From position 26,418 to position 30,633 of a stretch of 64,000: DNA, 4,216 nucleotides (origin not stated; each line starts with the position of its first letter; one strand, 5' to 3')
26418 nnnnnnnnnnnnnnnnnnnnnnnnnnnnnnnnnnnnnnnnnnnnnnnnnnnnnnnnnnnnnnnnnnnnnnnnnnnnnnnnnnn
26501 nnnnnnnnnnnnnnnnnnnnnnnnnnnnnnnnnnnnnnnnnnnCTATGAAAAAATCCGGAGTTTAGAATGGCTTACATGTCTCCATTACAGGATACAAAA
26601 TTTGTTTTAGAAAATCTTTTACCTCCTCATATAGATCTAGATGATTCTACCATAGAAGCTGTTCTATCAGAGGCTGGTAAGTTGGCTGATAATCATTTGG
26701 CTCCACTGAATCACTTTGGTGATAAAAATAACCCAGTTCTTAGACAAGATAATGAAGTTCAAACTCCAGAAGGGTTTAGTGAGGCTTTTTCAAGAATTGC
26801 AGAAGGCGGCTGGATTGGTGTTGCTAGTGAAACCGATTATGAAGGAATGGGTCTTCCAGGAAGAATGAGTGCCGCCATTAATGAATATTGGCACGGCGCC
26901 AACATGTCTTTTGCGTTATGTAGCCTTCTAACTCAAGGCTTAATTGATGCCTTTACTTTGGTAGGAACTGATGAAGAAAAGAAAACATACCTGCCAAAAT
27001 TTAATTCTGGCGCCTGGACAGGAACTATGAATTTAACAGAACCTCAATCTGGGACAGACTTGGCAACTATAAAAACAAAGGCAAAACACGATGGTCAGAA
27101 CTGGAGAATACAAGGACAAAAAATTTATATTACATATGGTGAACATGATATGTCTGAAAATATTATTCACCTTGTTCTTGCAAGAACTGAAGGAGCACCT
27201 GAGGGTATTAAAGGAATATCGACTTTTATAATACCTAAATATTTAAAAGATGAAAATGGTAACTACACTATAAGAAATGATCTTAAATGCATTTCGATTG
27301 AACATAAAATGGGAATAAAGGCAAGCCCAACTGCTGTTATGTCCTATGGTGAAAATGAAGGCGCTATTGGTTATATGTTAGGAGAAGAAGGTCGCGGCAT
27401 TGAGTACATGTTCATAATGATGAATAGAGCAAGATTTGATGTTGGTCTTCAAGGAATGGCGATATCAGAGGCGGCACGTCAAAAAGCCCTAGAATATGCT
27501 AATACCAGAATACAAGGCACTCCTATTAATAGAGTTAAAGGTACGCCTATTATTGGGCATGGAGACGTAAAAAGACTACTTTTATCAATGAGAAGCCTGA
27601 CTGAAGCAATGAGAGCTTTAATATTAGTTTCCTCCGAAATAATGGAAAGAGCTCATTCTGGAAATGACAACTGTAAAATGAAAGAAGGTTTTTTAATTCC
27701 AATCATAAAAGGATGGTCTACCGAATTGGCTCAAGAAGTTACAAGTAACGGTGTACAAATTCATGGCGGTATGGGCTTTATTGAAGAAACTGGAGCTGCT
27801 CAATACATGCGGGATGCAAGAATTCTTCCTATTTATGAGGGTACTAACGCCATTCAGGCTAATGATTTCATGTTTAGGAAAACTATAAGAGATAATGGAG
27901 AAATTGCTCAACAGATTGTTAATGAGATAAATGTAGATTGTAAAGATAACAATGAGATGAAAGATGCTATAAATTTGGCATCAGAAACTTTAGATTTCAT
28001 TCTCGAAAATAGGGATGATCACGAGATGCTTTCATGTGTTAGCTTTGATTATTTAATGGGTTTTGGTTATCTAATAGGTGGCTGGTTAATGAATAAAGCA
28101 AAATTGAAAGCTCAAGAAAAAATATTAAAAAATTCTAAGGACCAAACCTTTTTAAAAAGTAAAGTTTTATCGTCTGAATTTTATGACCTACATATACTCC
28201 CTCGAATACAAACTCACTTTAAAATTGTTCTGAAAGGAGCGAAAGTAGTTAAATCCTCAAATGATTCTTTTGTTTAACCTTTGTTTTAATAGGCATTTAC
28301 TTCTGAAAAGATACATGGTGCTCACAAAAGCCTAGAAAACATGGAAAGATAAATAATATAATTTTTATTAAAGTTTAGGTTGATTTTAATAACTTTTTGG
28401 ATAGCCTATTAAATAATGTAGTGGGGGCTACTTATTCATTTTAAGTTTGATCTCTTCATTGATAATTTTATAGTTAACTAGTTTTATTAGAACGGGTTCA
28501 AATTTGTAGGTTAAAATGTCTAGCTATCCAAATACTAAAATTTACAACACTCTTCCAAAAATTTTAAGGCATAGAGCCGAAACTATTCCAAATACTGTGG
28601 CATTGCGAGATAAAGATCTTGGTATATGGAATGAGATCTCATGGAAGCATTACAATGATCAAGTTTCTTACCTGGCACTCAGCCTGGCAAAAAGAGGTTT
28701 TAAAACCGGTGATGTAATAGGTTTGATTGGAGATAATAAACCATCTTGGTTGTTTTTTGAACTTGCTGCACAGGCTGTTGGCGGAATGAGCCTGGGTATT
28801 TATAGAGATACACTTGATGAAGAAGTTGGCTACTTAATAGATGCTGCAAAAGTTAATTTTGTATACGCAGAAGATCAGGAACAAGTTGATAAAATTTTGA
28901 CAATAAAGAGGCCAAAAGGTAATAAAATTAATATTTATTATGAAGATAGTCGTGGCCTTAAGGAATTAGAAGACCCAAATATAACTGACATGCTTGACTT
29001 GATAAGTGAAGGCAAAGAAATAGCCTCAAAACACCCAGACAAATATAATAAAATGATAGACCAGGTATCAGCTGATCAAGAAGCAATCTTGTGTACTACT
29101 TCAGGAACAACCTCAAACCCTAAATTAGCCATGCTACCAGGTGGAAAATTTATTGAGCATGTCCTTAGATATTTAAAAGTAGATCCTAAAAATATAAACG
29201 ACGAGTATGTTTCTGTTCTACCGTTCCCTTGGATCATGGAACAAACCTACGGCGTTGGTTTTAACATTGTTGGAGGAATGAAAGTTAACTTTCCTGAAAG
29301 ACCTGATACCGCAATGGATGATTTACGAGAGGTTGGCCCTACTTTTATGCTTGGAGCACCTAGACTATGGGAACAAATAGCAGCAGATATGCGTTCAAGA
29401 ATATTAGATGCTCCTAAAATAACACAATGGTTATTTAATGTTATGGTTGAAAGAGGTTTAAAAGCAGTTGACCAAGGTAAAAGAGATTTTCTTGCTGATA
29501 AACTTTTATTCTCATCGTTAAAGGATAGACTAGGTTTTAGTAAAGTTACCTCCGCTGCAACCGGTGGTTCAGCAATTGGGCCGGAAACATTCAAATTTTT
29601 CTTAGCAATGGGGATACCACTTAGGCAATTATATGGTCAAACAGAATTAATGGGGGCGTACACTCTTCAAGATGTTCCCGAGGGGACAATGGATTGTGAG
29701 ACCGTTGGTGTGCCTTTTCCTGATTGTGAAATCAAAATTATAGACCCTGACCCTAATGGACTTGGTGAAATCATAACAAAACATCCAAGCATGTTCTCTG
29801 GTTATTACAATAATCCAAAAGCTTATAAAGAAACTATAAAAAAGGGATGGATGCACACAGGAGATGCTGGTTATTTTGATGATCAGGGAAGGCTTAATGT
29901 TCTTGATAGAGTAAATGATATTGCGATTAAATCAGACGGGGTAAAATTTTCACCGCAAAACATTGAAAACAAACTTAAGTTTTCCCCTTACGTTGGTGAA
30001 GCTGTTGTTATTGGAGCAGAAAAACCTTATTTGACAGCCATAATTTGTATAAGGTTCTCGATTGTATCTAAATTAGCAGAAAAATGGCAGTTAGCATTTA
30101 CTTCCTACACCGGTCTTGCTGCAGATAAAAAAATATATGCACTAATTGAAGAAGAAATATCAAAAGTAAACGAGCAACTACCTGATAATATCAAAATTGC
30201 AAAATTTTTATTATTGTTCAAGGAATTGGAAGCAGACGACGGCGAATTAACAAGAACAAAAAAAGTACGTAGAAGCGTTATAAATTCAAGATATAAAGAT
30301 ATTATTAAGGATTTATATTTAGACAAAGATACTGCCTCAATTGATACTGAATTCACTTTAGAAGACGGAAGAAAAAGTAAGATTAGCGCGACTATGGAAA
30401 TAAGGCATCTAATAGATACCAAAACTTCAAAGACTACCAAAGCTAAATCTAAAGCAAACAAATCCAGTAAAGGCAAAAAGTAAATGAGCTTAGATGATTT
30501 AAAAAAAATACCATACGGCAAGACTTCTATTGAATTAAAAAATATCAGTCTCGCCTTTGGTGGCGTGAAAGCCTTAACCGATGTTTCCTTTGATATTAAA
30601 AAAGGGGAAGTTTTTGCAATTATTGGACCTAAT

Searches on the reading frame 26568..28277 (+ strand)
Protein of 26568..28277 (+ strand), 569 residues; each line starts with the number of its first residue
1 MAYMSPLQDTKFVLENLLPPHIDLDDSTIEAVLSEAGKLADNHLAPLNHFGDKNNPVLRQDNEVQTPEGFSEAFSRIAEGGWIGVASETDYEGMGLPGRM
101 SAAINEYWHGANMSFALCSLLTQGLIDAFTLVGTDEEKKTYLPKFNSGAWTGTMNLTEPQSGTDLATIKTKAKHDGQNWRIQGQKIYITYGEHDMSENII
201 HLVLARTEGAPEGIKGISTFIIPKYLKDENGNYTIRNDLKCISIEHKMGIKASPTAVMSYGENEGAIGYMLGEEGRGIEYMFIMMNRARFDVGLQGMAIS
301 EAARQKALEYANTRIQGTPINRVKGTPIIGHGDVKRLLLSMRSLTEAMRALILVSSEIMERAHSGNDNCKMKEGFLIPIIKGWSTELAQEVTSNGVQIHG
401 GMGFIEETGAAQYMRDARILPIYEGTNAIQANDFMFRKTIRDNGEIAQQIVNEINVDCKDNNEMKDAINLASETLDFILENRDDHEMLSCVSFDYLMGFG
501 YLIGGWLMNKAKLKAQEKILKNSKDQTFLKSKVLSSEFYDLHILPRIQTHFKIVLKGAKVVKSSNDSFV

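Call 51: search_protein_families(library=pfam, proteins=[window:26568-28277:+], max_evalue=1e-8)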
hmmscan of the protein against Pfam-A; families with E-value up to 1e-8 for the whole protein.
window:26568-28277:+ (569 aa): 3 families
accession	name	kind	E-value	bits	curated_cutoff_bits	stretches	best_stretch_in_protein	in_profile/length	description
PF00441.29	Acyl-CoA_dh_1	-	2.6e-23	83.3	22.4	1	275-433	1-144/150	Acyl-CoA dehydrogenase, C-terminal domain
PF12806.12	Acyl-CoA_dh_C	-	3.8e-16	59.8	30.3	1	462-560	19-119/124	Acetyl-CoA dehydrogenase C-terminal like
PF02770.24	Acyl-CoA_dh_M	-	1.9e-11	44.4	33.3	1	154-256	2-90/97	Acyl-CoA dehydrogenase, middle domain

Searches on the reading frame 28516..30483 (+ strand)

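Call 51: search_protein_families(library=pfam, proteins=[window:28516-30483:+], max_evalue=1e-8)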
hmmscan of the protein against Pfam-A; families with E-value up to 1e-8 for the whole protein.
window:28516-30483:+ (655 aa): 2 families
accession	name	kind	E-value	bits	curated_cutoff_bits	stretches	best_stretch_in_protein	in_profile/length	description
PF00501.34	AMP-binding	-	1.8e-56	192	29.9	1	18-431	2-384/384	AMP-binding enzyme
PF23562.2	AMP-binding_C_3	-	4.1e-12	47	20.8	1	468-603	2-122/124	AMP-binding enzyme C-terminal domain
